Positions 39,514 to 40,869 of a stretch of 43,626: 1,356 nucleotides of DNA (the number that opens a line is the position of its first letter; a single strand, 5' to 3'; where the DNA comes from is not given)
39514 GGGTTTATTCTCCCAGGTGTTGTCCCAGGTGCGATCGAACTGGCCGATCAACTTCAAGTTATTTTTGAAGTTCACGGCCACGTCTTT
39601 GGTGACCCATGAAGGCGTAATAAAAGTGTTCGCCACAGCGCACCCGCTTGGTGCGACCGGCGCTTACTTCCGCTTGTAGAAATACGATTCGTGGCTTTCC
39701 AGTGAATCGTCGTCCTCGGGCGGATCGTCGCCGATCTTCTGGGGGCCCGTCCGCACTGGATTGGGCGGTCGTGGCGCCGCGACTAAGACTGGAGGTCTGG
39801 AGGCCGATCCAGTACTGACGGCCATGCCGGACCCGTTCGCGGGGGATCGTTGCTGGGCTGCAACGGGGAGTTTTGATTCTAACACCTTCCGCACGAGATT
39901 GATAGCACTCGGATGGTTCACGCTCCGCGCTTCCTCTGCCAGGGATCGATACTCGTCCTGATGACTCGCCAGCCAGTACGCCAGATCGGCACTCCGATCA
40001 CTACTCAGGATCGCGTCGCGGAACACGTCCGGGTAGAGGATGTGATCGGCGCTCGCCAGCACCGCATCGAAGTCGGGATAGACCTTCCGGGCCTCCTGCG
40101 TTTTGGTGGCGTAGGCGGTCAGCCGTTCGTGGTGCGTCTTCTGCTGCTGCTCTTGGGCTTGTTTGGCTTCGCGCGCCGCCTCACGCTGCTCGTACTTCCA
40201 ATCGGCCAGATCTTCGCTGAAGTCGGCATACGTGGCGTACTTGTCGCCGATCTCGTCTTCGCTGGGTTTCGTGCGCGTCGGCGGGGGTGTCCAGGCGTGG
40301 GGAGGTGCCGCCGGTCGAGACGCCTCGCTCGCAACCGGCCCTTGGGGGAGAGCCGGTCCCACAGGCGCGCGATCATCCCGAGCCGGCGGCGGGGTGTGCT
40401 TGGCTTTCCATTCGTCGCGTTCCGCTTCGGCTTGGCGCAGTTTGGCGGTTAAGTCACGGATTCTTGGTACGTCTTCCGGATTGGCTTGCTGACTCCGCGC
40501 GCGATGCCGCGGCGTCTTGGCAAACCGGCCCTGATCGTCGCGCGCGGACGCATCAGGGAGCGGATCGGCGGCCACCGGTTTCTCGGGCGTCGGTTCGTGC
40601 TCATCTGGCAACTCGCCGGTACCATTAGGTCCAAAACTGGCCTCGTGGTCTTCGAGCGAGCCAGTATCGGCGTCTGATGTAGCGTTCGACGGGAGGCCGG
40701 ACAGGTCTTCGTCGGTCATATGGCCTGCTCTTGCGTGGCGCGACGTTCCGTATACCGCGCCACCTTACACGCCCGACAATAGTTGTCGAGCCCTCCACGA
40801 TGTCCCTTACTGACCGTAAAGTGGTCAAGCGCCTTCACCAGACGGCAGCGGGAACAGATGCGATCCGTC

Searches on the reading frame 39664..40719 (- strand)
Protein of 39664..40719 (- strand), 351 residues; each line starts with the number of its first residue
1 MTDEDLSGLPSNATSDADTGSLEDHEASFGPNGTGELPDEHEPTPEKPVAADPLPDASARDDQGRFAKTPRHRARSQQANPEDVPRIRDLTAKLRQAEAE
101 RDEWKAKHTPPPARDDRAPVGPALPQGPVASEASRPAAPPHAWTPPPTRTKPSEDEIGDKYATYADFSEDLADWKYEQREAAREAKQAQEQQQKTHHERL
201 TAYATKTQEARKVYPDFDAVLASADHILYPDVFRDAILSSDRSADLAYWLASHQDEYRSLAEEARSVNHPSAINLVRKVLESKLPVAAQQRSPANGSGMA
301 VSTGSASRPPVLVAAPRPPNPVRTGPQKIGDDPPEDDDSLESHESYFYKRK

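Call 82: search_protein_families(library=phrogs, max_evalue=0.00001, proteins=[window:39664-40719:-])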
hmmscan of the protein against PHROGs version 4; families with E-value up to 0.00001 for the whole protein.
window:39664-40719:- (351 aa): 2 families
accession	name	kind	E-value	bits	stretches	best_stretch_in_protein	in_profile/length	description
phrog_8865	-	head and packaging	1.4e-22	81.7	1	1-339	1-283/297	head scaffolding protein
phrog_648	-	head and packaging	6.2e-06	27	0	76-295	59-244/286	head scaffolding protein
